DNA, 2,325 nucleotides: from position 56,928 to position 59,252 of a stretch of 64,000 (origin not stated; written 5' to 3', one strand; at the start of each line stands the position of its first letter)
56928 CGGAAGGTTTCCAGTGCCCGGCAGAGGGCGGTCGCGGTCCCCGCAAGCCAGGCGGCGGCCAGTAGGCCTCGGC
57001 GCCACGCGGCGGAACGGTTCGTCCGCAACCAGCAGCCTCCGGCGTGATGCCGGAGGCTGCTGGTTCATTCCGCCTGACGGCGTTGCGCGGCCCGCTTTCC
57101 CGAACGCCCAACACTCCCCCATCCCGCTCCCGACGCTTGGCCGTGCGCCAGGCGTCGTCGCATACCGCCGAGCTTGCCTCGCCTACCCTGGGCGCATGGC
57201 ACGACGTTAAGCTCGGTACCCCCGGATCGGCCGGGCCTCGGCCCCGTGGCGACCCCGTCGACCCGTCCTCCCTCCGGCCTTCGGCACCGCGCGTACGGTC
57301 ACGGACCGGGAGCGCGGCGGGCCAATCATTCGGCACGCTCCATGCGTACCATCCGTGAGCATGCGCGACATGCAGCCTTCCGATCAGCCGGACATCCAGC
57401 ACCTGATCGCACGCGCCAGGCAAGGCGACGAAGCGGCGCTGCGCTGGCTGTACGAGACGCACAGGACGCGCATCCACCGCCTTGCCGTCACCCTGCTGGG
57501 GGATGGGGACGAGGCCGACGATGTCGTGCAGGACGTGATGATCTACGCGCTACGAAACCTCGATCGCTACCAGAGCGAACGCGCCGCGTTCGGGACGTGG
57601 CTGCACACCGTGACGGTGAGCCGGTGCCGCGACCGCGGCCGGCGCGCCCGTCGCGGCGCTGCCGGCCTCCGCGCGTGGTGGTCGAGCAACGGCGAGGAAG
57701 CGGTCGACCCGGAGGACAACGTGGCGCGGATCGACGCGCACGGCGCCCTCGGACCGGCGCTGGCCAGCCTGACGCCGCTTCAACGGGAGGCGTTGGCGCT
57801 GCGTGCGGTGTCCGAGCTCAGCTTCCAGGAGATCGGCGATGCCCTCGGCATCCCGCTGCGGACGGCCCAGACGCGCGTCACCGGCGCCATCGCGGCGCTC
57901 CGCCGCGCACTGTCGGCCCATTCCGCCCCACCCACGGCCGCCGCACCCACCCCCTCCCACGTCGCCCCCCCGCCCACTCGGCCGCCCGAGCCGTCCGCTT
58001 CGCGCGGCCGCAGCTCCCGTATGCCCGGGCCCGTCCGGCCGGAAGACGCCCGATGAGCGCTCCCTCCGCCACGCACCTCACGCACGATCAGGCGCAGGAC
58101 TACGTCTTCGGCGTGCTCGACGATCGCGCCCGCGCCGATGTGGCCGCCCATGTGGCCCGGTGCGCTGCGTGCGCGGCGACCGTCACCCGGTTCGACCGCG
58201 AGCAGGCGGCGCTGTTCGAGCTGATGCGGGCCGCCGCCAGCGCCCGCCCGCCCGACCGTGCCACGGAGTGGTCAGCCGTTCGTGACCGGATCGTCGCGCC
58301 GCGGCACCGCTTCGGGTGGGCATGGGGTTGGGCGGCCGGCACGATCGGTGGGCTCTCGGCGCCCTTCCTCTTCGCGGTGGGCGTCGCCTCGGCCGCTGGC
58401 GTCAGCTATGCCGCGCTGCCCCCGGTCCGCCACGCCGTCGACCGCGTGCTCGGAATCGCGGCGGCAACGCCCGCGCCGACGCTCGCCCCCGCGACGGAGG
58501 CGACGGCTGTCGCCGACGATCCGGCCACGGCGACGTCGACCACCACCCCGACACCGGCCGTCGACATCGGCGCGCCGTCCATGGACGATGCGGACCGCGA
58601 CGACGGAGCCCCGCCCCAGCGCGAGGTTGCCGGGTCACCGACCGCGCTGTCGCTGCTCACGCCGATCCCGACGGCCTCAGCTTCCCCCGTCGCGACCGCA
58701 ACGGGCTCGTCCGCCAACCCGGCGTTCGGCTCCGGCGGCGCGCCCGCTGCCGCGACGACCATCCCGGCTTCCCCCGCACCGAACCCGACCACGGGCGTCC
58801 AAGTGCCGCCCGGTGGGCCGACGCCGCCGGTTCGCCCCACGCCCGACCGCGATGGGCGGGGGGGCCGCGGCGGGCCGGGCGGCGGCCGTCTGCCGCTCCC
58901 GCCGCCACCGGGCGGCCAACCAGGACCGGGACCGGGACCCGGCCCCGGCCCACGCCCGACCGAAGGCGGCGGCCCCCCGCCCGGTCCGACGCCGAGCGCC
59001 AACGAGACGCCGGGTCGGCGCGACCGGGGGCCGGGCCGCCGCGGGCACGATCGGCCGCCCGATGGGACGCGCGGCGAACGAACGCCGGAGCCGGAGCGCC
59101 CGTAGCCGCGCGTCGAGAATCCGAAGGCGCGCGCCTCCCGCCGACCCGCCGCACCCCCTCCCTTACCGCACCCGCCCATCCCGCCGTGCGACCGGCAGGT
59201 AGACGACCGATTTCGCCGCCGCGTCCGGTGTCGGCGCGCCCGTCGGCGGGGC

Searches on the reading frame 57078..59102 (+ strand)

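Call 11: search_protein_families(library=pfam, proteins=[window:57078-59102:+], max_evalue=0.01)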
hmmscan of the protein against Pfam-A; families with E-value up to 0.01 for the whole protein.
window:57078-59102:+ (675 aa): 1 family
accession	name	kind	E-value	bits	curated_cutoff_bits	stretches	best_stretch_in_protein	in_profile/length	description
PF13490.11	zf-HC2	-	9.3e-05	22.9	22.2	1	337-366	6-35/35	Putative zinc-finger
